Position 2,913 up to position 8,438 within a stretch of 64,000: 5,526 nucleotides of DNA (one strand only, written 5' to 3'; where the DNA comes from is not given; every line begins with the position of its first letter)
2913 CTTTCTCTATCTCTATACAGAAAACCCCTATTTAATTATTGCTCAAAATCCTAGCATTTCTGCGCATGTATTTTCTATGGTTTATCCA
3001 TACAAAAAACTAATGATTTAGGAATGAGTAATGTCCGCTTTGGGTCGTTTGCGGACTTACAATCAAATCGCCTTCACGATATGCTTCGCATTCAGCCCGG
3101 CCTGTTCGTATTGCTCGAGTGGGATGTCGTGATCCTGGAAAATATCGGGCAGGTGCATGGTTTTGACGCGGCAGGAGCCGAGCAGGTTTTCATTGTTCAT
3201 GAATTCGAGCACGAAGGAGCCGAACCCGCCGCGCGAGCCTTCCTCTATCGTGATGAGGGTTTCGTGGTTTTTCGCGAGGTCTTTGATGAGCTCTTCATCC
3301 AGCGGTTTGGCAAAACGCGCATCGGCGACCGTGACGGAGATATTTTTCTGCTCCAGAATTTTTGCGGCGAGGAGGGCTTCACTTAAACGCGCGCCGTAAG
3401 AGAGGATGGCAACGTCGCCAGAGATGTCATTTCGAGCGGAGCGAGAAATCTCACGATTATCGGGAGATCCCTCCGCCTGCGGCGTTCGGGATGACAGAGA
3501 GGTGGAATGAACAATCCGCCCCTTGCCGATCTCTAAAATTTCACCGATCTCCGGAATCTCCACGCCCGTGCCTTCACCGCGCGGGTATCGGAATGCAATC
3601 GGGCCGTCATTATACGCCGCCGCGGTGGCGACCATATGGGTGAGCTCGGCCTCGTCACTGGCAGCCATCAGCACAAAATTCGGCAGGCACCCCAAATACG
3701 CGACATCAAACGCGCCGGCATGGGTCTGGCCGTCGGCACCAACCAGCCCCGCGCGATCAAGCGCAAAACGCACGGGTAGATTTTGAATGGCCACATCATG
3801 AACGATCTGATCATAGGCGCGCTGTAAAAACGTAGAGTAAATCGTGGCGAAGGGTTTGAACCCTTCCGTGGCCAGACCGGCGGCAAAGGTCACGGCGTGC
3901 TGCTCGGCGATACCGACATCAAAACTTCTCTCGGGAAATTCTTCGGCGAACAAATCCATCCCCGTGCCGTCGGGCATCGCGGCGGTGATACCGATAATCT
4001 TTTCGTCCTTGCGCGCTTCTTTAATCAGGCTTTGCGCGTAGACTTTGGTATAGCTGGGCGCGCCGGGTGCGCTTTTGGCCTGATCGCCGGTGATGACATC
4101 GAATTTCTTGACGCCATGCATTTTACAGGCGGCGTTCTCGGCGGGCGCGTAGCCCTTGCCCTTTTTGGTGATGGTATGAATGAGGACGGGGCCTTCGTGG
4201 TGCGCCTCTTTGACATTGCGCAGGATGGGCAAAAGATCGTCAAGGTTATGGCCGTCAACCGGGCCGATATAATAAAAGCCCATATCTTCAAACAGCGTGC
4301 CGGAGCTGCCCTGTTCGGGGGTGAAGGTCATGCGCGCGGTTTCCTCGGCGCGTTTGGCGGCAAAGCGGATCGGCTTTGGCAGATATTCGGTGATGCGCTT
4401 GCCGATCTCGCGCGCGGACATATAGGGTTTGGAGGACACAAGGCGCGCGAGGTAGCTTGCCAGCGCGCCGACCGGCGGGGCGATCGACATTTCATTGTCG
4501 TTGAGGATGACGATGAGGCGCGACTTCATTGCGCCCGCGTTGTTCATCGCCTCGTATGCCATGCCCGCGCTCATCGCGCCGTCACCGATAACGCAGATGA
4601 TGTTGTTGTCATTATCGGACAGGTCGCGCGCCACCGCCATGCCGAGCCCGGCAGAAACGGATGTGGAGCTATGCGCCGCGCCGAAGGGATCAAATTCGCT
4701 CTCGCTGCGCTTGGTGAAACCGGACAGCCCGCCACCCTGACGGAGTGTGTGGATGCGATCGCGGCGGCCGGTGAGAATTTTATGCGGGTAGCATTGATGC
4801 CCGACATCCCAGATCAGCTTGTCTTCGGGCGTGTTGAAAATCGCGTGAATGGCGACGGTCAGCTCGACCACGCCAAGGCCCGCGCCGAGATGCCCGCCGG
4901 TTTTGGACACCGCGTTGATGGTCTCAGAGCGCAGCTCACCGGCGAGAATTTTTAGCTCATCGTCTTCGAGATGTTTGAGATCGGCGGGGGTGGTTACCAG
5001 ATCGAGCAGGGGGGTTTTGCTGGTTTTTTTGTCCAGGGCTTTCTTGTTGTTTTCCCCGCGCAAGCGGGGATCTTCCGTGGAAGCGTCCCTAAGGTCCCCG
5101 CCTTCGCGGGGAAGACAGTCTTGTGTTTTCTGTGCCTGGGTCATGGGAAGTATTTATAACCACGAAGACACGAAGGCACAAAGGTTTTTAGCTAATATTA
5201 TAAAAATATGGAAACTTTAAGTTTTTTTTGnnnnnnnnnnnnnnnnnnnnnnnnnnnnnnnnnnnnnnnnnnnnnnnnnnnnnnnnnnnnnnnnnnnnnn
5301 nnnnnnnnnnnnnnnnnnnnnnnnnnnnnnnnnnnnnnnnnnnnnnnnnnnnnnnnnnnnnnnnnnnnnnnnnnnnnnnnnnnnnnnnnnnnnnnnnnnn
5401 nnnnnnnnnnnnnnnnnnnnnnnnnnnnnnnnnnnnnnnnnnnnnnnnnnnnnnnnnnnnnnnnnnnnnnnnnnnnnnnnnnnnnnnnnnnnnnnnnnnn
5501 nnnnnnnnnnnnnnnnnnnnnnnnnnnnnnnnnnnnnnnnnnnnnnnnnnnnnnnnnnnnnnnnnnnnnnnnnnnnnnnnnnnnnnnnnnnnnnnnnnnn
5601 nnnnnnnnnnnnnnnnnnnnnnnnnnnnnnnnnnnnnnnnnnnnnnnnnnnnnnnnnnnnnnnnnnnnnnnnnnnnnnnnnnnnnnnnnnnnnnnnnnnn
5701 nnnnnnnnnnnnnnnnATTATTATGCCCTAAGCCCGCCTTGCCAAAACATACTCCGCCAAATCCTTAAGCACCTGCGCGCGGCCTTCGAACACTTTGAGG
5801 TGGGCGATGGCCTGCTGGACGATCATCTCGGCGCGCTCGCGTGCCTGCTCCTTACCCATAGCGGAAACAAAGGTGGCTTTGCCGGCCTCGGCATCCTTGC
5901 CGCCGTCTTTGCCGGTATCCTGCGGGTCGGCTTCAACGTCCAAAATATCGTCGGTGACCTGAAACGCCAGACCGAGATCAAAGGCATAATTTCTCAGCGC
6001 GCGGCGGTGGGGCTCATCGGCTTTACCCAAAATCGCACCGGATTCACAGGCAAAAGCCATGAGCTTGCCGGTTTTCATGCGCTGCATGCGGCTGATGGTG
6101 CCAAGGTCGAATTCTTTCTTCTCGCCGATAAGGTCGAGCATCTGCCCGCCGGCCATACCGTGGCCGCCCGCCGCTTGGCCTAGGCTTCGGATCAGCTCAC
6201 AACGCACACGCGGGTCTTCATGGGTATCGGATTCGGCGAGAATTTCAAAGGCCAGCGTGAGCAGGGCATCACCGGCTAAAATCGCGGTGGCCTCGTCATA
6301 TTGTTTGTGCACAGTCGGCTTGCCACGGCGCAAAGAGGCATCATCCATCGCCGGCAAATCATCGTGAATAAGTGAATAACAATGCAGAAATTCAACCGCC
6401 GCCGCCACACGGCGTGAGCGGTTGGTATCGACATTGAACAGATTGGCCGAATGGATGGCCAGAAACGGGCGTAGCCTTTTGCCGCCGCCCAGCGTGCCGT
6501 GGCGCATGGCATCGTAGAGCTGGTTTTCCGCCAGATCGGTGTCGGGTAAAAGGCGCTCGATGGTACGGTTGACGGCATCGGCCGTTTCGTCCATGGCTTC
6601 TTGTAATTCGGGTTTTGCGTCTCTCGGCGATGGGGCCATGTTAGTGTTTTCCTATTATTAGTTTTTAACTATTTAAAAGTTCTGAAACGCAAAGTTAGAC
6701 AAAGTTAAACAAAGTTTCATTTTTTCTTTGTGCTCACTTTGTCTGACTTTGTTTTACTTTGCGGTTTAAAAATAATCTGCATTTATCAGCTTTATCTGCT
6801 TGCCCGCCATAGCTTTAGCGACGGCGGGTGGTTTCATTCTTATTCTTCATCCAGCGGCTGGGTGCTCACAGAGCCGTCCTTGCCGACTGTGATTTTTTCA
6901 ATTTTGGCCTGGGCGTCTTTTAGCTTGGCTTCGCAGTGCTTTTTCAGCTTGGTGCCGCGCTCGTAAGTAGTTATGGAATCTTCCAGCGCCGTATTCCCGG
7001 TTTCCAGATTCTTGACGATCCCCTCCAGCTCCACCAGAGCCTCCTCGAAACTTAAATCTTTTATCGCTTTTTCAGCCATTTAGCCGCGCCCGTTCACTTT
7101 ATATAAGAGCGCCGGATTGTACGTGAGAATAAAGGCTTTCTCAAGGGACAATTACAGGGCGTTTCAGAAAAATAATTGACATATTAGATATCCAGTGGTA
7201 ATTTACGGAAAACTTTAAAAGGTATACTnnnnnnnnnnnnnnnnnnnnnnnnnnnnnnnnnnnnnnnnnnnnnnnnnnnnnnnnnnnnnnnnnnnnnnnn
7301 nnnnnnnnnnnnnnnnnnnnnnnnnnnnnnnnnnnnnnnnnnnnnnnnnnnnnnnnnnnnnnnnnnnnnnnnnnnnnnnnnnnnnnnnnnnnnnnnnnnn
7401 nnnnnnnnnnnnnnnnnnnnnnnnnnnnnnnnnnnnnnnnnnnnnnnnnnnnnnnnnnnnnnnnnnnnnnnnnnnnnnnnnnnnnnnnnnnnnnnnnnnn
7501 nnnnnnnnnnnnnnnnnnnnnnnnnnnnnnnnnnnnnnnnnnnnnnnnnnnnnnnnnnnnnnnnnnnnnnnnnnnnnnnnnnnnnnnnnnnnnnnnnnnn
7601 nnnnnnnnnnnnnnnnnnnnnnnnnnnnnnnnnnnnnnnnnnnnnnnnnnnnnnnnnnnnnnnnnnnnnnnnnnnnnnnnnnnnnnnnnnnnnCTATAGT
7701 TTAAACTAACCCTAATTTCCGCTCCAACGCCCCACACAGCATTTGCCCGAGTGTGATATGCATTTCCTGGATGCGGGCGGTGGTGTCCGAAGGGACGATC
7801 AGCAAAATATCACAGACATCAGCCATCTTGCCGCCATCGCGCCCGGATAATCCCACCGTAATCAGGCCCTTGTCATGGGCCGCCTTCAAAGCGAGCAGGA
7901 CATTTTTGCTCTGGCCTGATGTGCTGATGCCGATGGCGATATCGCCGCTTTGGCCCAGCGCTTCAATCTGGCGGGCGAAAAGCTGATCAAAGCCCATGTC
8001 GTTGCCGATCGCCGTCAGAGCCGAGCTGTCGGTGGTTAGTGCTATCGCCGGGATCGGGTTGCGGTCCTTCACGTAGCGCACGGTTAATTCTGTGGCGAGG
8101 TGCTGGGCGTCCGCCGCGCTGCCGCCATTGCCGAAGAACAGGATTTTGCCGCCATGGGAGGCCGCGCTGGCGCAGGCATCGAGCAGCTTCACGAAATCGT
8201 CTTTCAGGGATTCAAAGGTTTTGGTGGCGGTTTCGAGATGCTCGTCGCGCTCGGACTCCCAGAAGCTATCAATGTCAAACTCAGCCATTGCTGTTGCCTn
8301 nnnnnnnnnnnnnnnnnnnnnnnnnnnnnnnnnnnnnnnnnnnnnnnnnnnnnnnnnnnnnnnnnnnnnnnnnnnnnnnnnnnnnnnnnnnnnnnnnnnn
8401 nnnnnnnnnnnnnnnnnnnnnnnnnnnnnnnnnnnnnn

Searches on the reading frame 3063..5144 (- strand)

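Call 21: search_protein_families(library=pfam, proteins=[window:3063-5144:-])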
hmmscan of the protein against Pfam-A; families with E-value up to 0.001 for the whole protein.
window:3063-5144:- (693 aa): 5 families
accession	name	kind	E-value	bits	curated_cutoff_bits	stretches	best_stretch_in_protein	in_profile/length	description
PF13292.11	DXP_synthase_N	-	1.6e-115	385.5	21.2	1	47-326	1-274/274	1-deoxy-D-xylulose-5-phosphate synthase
PF02779.29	Transket_pyr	-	3.8e-45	154.1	27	1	363-524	3-171/174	Transketolase, pyrimidine binding domain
PF02780.25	Transketolase_C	-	5.4e-25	88.1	25.9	1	577-689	11-124/124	Transketolase, C-terminal domain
PF00676.26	E1_dh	-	3.1e-06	26.8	22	1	159-222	103-166/300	Dehydrogenase E1 component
PF00456.26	Transketolase_N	-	6.3e-06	25.8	22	1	178-222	143-188/334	Transketolase, thiamine diphosphate binding domain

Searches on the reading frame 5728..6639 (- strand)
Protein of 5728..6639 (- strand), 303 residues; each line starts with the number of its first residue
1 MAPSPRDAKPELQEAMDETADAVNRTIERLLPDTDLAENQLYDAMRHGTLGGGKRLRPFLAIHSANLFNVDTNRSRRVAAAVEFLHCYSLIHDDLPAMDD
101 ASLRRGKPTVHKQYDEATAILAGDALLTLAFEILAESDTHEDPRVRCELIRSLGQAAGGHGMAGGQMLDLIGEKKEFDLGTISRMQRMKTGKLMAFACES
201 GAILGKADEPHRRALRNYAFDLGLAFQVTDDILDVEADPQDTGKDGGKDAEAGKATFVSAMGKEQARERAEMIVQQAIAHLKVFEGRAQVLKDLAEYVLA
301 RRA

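Call 21: search_protein_families(library=pfam, proteins=[window:5728-6639:-])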
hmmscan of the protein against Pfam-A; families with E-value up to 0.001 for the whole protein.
window:5728-6639:- (303 aa): 1 family
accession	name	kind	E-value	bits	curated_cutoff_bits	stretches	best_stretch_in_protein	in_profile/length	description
PF00348.22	polyprenyl_synt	-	6.9e-58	196.2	27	1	39-279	2-235/251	Polyprenyl synthetase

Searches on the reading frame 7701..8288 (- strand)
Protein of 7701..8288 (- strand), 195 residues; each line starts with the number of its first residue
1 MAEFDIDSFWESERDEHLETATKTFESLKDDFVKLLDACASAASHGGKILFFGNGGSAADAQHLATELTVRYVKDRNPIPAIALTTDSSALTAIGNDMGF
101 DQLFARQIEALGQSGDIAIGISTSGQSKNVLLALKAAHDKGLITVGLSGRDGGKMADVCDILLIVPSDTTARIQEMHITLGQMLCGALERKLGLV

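Call 35: search_protein_families(library=pfam, proteins=[window:7701-8288:-])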
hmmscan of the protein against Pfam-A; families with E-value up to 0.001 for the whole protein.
window:7701-8288:- (195 aa): 2 families
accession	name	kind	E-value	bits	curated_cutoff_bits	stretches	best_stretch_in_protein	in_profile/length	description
PF13580.11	SIS_2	-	1.2e-23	84.1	27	1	19-149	8-138/138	SIS domain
PF01380.27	SIS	-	3.1e-06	27.5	25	1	111-173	50-111/131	SIS domain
